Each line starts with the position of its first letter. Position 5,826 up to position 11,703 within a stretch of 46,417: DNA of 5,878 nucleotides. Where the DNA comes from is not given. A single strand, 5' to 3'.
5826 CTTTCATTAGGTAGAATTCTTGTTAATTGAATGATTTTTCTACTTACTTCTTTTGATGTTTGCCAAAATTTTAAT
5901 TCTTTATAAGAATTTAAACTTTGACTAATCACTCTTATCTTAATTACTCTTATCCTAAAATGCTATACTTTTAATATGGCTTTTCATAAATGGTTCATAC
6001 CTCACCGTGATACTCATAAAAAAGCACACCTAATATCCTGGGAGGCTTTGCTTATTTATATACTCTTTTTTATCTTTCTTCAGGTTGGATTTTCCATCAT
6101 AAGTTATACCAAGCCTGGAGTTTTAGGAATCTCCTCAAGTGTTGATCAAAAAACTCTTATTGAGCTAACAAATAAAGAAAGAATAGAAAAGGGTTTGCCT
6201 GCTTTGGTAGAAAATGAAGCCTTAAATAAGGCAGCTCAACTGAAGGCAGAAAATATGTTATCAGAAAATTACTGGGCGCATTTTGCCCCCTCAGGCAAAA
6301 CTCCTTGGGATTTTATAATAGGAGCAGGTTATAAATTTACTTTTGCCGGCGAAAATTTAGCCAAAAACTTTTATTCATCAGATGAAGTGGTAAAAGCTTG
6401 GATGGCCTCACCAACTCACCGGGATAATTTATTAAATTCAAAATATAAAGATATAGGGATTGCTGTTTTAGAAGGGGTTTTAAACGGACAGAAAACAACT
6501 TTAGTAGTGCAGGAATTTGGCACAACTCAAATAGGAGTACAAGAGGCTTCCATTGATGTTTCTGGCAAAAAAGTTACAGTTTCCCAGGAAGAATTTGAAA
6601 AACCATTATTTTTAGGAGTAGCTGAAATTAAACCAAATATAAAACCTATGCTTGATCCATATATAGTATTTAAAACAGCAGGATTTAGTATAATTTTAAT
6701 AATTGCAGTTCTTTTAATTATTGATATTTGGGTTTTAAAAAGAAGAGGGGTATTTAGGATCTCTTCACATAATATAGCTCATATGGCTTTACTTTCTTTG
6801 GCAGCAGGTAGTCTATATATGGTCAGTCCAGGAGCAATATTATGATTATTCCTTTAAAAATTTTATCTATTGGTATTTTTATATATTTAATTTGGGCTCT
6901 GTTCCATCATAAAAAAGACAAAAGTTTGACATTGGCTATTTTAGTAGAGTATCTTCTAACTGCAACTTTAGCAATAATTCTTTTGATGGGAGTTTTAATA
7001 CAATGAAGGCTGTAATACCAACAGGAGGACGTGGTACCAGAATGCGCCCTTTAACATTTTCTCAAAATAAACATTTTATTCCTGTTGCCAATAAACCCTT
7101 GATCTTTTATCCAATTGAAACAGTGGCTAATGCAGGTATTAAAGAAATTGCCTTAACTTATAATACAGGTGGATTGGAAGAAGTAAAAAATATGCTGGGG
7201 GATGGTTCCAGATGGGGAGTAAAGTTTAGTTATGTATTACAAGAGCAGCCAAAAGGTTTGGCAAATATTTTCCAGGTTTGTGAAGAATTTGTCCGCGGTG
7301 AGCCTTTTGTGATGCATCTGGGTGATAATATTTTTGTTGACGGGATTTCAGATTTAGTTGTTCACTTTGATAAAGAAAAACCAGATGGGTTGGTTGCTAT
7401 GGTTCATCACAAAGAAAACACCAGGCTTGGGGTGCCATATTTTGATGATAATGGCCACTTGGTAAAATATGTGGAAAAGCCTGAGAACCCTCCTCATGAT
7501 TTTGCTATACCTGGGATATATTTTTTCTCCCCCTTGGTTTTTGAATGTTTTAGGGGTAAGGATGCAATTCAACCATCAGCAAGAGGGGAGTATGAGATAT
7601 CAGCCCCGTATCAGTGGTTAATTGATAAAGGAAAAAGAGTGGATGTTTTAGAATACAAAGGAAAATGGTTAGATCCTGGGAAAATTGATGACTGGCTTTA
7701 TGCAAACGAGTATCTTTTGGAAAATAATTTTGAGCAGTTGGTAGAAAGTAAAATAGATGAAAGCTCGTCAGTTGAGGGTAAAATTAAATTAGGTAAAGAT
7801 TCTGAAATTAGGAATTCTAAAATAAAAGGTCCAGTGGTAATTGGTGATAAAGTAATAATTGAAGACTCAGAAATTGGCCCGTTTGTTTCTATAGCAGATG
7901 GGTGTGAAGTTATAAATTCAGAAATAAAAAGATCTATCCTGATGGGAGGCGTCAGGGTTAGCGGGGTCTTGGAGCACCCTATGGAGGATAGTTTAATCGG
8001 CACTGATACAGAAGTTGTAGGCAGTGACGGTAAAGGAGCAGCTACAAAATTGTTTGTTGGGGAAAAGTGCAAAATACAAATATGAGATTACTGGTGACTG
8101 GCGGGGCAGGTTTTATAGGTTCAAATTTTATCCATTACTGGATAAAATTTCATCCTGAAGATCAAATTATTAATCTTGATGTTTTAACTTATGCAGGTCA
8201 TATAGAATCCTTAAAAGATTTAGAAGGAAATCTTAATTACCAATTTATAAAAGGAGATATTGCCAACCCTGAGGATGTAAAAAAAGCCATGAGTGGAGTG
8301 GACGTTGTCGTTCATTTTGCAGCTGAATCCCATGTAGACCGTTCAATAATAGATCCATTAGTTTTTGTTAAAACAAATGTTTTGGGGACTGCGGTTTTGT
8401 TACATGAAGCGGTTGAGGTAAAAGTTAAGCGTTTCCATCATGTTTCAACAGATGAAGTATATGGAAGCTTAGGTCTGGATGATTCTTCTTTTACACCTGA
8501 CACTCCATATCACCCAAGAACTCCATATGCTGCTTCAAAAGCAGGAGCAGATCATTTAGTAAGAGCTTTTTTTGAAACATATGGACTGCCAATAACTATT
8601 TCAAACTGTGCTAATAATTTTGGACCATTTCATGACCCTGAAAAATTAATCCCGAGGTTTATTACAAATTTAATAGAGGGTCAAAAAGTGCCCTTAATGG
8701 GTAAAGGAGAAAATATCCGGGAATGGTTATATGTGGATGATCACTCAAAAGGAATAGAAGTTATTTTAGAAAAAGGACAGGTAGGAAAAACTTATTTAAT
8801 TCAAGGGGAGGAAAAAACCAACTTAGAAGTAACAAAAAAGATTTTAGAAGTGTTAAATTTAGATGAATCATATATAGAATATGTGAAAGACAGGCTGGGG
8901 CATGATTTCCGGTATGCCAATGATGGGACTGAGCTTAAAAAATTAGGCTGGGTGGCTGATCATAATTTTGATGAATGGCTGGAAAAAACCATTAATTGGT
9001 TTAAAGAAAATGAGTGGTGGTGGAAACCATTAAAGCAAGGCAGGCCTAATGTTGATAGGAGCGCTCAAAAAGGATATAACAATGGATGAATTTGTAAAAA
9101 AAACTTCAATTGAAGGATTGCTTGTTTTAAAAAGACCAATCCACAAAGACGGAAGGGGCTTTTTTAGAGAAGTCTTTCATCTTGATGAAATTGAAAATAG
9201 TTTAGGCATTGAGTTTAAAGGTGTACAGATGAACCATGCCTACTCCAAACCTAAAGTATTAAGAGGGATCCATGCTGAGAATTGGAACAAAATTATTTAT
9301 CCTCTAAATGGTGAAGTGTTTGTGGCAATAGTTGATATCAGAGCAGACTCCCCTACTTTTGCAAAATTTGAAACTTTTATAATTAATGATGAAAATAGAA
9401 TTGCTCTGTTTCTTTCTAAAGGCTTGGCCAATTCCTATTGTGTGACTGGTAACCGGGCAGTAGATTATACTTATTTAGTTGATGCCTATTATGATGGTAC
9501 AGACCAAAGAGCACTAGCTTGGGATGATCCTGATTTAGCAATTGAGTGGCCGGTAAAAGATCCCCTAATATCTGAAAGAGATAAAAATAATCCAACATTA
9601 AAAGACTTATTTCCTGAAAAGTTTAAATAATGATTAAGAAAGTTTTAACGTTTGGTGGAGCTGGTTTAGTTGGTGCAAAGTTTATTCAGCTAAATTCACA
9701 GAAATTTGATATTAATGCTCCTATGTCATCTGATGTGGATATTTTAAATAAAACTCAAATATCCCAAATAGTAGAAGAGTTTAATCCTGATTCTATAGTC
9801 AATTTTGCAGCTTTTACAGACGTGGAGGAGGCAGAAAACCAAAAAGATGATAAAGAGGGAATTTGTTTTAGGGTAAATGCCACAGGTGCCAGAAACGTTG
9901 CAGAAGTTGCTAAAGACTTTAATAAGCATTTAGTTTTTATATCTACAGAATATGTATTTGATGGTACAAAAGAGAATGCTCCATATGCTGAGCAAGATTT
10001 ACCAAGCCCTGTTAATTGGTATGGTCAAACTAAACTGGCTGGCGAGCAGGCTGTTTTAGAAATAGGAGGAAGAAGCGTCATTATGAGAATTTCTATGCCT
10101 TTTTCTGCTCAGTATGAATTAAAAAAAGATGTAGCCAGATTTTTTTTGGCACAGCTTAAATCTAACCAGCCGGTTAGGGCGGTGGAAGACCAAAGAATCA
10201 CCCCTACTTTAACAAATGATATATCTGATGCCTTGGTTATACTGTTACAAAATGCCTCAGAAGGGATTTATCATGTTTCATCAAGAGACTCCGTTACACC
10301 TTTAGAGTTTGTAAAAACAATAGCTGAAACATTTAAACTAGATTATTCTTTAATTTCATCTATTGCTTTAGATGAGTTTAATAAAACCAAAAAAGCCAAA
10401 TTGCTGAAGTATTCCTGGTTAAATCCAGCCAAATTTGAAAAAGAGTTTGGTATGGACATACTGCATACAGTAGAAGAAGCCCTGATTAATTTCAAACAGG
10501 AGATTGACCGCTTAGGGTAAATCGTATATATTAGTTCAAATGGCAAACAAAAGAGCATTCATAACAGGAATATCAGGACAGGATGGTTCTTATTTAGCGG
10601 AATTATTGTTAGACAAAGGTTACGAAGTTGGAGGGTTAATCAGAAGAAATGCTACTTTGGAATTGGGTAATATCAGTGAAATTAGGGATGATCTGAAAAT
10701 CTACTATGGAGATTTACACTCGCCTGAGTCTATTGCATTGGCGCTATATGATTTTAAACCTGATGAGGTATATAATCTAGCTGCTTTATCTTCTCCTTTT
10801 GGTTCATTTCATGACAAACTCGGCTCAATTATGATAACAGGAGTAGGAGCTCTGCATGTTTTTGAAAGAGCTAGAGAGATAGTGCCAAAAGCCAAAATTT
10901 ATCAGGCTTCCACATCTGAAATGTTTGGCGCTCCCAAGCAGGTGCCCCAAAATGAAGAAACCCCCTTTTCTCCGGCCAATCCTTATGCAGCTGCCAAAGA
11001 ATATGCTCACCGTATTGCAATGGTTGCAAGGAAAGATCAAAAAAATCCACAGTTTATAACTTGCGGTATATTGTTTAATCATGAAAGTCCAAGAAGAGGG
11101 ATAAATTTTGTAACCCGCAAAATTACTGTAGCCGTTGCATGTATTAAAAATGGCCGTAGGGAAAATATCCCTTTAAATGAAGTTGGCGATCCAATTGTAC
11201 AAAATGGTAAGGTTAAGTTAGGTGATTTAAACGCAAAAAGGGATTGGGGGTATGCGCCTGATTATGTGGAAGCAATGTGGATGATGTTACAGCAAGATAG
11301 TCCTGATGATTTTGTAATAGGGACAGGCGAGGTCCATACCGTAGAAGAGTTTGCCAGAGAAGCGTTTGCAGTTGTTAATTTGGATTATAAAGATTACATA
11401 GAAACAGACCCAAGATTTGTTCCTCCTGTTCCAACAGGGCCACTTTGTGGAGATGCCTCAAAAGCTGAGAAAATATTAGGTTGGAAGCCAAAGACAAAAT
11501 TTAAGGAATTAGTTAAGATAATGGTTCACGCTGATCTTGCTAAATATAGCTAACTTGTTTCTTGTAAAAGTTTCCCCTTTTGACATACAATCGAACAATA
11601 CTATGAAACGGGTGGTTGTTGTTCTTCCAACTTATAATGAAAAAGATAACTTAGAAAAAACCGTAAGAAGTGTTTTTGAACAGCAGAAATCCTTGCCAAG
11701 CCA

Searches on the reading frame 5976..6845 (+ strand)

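Call 5: search_protein_families(library=pfam, proteins=[window:5976-6845:+], max_evalue=0.01)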
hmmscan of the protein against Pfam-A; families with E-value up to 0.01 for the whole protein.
window:5976-6845:+ (289 aa): 1 family
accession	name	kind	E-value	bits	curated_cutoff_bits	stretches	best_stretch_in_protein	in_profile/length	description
PF00188.32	CAP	-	2.8e-19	70.5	21.1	1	63-167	2-105/117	Cysteine-rich secretory protein family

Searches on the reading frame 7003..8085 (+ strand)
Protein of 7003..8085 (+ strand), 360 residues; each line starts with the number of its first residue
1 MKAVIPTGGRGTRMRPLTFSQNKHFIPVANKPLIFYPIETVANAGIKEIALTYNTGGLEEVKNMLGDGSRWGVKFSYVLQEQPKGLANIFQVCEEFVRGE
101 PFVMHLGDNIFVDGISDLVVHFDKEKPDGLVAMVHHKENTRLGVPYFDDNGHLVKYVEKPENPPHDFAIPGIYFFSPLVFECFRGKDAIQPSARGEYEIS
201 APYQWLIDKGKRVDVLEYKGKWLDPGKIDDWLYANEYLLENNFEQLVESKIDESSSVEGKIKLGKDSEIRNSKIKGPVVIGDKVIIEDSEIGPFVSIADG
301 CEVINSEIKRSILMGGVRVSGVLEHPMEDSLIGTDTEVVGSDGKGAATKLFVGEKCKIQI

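Call 5: search_protein_families(library=pfam, proteins=[window:7003-8085:+], max_evalue=0.01)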
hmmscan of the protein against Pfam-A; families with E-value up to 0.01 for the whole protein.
window:7003-8085:+ (360 aa): 6 families
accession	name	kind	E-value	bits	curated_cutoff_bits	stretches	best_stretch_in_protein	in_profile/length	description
PF00483.29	NTP_transferase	-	1.1e-43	150.1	21.2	1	2-239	1-243/245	Nucleotidyl transferase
PF25084.1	LbH_EIF2B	-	1.1e-06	29.1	54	1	240-310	7-77/105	EIF2B subunit epsilon LbH domain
PF12804.13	NTP_transf_3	-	1.4e-06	29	27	1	3-131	1-120/160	MobA-like NTP transferase domain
PF00132.30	Hexapep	-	1.8e-05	24.6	27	0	261-286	2-28/36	Bacterial transferase hexapeptide (six repeats)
PF07959.18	Fucose_pyrophosphorylase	-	0.00057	19.4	34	1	243-311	268-329/418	Fucose pyrophosphorylase domain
PF01128.25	IspD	-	0.0025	18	27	1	2-67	2-65/221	2-C-methyl-D-erythritol 4-phosphate cytidylyltransferase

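Call 31: search_protein_families(library=ncbifam, proteins=[window:7003-8085:+], max_evalue=0.001)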
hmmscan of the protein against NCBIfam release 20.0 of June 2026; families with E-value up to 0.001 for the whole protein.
window:7003-8085:+ (360 aa): 29 families (the best 25 are shown)
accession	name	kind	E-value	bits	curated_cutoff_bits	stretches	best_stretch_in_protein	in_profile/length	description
TIGR01208.1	rmlA_long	equivalog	5.8e-105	351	320.25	1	2-359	1-352/353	glucose-1-phosphate thymidylyltransferase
TIGR03992.1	Arch_glmU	subfamily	7.4e-57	193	292.1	1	1-337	1-326/393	bifunctional sugar-1-phosphate nucleotidylyltransferase/acetyltransferase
TIGR01207.1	rmlA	equivalog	4.1e-49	167.2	360.65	1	2-238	1-236/286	glucose-1-phosphate thymidylyltransferase RfbA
NF012024.0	PRK15480.1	equivalog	5.2e-41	140.7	588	1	2-238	5-240/292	glucose-1-phosphate thymidylyltransferase RfbA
NF041313.1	UDPGP_AglF_Halo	equivalog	2.8e-40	138.2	400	1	1-231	1-227/234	UTP--glucose-1-phosphate uridylyltransferase AglF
NF041173.1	Sug_nt_acttase_Thmprot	equivalog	4.3e-39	134.6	600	1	1-335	1-324/405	bifunctional sugar-1-phosphate nucleotidylyltransferase/acetyltransferase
NF052502.1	man1P_GTase_Rv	exception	4e-28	98.3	440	1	2-338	2-324/352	mannose-1-phosphate guanylyltransferase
TIGR01099.1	galU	equivalog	4.5e-23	82.1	326.8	2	1-52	2-53/261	UTP--glucose-1-phosphate uridylyltransferase GalU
NF045761.1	NAMPUrTaseMurU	equivalog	2.9e-18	66.6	250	1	1-139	1-139/226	N-acetylmuramate alpha-1-phosphate uridylyltransferase MurU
NF003670.0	PRK05293.1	equivalog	7.1e-17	61.4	470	1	3-320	7-336/382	glucose-1-phosphate adenylyltransferase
TIGR02091.1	glgC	equivalog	2.3e-14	53.3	424.9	1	101-320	115-340/364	glucose-1-phosphate adenylyltransferase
NF007516.0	PRK10122.1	equivalog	4.1e-13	49.1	534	1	1-53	4-56/297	UTP--glucose-1-phosphate uridylyltransferase GalF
TIGR01105.1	galF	equivalog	7.6e-11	41.7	659.2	1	1-53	4-56/297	GalU regulator GalF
TIGR01173.1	glmU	equivalog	8.3e-11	41.4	366.85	1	1-160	1-153/452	bifunctional UDP-N-acetylglucosamine diphosphorylase/glucosamine-1-phosphate N-acetyltransferase GlmU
NF009928.0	PRK13389.1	equivalog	1.2e-10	41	548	1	2-52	10-60/302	UTP--glucose-1-phosphate uridylyltransferase GalU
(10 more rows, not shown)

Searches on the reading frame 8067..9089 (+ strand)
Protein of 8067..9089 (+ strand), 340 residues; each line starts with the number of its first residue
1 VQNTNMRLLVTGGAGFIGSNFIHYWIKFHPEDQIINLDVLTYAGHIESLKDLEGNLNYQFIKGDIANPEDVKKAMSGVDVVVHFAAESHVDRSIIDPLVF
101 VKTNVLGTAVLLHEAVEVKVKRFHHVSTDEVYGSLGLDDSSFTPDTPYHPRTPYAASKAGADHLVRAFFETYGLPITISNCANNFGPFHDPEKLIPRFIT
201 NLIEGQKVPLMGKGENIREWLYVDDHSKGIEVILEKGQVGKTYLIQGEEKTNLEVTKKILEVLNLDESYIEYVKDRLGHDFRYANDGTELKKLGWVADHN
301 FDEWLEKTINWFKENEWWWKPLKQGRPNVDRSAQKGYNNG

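Call 5: search_protein_families(library=pfam, proteins=[window:8067-9089:+], max_evalue=0.01)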
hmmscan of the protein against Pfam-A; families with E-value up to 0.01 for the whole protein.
window:8067-9089:+ (340 aa): 10 families
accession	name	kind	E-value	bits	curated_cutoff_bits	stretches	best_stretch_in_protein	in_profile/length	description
PF16363.11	GDP_Man_Dehyd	-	4.9e-68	230.5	27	1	9-308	1-332/332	GDP-mannose 4,6 dehydratase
PF01370.27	Epimerase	-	3.3e-62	210.5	20.9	1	9-245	2-239/240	NAD dependent epimerase/dehydratase family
PF01073.25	3Beta_HSD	-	1.6e-20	73.7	22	1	9-225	1-220/280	3-beta hydroxysteroid dehydrogenase/isomerase family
PF02719.21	Polysacc_synt_2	-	2e-17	63.7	20.2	1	8-130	1-130/293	Polysaccharide biosynthesis protein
PF07993.18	NAD_binding_4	-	5.5e-15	55.7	20.1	1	10-181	1-204/258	Male sterility protein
PF04321.23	RmlD_sub_bind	-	5.7e-11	42.5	27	1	6-169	1-140/287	RmlD substrate binding domain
PF13460.12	NAD_binding_10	-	9.7e-10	39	27.2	1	41-167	24-133/184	NAD(P)H-binding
PF05368.20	NmrA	-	0.00093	19.3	27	1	6-146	3-118/298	NmrA-like family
PF03435.24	Sacchrp_dh_NADP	-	0.0062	17.3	25.1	1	13-110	5-100/129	Saccharopine dehydrogenase NADP binding domain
PF00106.31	adh_short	-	0.0098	15.8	26.6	0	142-171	137-166/195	short chain dehydrogenase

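Call 31: search_protein_families(library=ncbifam, proteins=[window:8067-9089:+], max_evalue=0.001)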
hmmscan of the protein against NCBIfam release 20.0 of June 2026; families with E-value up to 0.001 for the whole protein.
window:8067-9089:+ (340 aa): 28 families (the best 25 are shown)
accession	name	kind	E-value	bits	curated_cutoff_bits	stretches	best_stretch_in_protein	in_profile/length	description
TIGR01181.1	dTDP_gluc_dehyt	equivalog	1.6e-128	428.3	365.1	1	7-322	1-321/321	dTDP-glucose 4,6-dehydratase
NF007490.0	PRK10084.1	subfamily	3.5e-95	319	649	1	6-326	1-348/361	dTDP-glucose 4,6-dehydratase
NF007582.0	PRK10217.1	equivalog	7.9e-90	301.5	698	1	7-331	3-350/355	dTDP-glucose 4,6-dehydratase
TIGR04180.1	EDH_00030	hypoth_equivalog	2e-40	138.7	475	1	9-265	2-258/297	NAD-dependent 4,6-dehydratase LegB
TIGR01179.1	galE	equivalog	3.7e-27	95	262.3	1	7-314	1-327/332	UDP-glucose 4-epimerase GalE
TIGR03466.1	HpnA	hypoth_equivalog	1.3e-21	76.9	367.65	1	7-261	2-244/327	hopanoid-associated sugar epimerase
TIGR02622.1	CDP_4_6_dhtase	equivalog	2.3e-18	66.5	278.45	1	5-314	4-332/352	CDP-glucose 4,6-dehydratase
TIGR02197.1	heptose_epim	equivalog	4.3e-17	62.2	274.6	1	8-274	1-270/316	ADP-glyceromanno-heptose 6-epimerase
NF011728.1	PRK15181.1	equivalog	6e-17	61.7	760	1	6-226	16-241/348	Vi polysaccharide biosynthesis UDP-N-acetylglucosaminuronic acid C-4 epimerase TviC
NF052578.1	StrlDmthSdmBMthl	equivalog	1.5e-16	61.1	600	1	6-257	1-239/328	sterol demethylase protein SdmB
TIGR03589.1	PseB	equivalog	4.9e-15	55.3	407.75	1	5-131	4-128/324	UDP-N-acetylglucosamine 4,6-dehydratase (inverting)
NF042422.1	oxyalk_red_OleD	equivalog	8.1e-15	55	580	1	6-261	1-248/329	2-alkyl-3-oxoalkanoate reductase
NF042423.1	oxyalk_red_Shew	equivalog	9.7e-15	54.5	580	1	5-265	8-259/331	2-alkyl-3-oxoalkanoate reductase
NF007956.0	PRK10675.1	subfamily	4.6e-14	52.3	394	1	6-160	1-155/338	UDP-glucose 4-epimerase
NF008872.0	PRK11908.1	equivalog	1e-12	47.8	294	1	6-274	2-279/349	bifunctional UDP-4-keto-pentose/UDP-xylose synthase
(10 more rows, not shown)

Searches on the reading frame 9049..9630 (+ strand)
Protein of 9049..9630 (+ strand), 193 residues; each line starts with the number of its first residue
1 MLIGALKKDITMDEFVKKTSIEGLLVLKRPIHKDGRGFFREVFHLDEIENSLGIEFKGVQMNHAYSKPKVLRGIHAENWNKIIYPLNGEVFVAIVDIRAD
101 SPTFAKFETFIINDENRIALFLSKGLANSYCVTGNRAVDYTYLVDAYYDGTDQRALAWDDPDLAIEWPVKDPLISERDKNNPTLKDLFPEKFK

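Call 5: search_protein_families(library=pfam, proteins=[window:9049-9630:+], max_evalue=0.01)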
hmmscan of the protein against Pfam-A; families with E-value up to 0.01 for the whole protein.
window:9049-9630:+ (193 aa): 2 families
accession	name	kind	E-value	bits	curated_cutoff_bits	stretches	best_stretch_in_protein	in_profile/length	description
PF00908.23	dTDP_sugar_isom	-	5.7e-44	150.2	27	1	18-186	1-168/168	dTDP-4-dehydrorhamnose 3,5-epimerase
PF21483.2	CdiA_helical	-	0.0023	18.2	27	1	93-127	19-50/60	Toxin CdiA-like, helical domain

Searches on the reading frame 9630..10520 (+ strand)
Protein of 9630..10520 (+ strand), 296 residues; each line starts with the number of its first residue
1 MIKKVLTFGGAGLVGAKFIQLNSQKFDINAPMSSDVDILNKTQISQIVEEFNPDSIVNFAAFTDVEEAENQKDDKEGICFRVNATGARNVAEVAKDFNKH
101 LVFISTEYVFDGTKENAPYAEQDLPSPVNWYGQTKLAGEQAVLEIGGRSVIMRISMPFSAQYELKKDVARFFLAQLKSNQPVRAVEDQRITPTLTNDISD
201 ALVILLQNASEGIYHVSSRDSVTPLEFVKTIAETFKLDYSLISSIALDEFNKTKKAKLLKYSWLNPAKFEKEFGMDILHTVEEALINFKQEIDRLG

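Call 5: search_protein_families(library=pfam, proteins=[window:9630-10520:+], max_evalue=0.01)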
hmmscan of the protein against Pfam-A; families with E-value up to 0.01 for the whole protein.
window:9630-10520:+ (296 aa): 6 families
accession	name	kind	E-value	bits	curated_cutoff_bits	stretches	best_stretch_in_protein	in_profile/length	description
PF04321.23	RmlD_sub_bind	-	6.4e-64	216.2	27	1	4-278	2-272/287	RmlD substrate binding domain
PF01370.27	Epimerase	-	1.3e-16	61.2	20.9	1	9-211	5-230/240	NAD dependent epimerase/dehydratase family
PF16363.11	GDP_Man_Dehyd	-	1.2e-11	45.1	27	1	35-148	58-170/332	GDP-mannose 4,6 dehydratase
PF07993.18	NAD_binding_4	-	1.1e-06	28.4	20.1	1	54-156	90-206/258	Male sterility protein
PF02719.21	Polysacc_synt_2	-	1.7e-06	27.9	20.2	1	36-145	61-152/293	Polysaccharide biosynthesis protein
PF01073.25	3Beta_HSD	-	4.9e-06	26.2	22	1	27-148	43-163/280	3-beta hydroxysteroid dehydrogenase/isomerase family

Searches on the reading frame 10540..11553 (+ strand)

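Call 5: search_protein_families(library=pfam, proteins=[window:10540-11553:+], max_evalue=0.01)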
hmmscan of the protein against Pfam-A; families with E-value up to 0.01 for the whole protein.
window:10540-11553:+ (337 aa): 3 families
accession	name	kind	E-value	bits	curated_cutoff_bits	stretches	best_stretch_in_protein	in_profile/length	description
PF16363.11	GDP_Man_Dehyd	-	1.5e-98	330.8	27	1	7-328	1-332/332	GDP-mannose 4,6 dehydratase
PF01370.27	Epimerase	-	1.4e-51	175.7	20.9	1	7-261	2-240/240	NAD dependent epimerase/dehydratase family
PF04321.23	RmlD_sub_bind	-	5.8e-07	29.3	27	1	7-154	4-130/287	RmlD substrate binding domain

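Call 31: search_protein_families(library=ncbifam, proteins=[window:10540-11553:+], max_evalue=0.001)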
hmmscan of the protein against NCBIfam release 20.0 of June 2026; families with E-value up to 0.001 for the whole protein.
window:10540-11553:+ (337 aa): 9 families
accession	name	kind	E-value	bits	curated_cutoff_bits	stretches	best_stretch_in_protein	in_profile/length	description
TIGR01472.1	gmd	equivalog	6.8e-95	318.1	415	1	4-335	1-341/342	GDP-mannose 4,6-dehydratase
TIGR04180.1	EDH_00030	hypoth_equivalog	7e-27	94.3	475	1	7-319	2-296/297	NAD-dependent 4,6-dehydratase LegB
TIGR01179.1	galE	equivalog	9.7e-14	50.9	262.3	1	7-167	3-163/332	UDP-glucose 4-epimerase GalE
TIGR01181.1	dTDP_gluc_dehyt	equivalog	1.3e-13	50.8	365.1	1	41-159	39-161/321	dTDP-glucose 4,6-dehydratase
TIGR02622.1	CDP_4_6_dhtase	equivalog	5.5e-12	45.5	278.45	1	2-156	3-161/352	CDP-glucose 4,6-dehydratase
TIGR03466.1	HpnA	hypoth_equivalog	6.9e-06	25.2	367.65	1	5-161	2-153/327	hopanoid-associated sugar epimerase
NF043036.1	ErythonDh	equivalog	3.3e-05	23.2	325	1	7-156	4-156/321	D-erythronate dehydrogenase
NF042422.1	oxyalk_red_OleD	equivalog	0.00014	21.3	580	1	7-165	4-155/329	2-alkyl-3-oxoalkanoate reductase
TIGR01214.1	rmlD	equivalog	0.00055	19.1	224.05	1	7-158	3-133/285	dTDP-4-dehydrorhamnose reductase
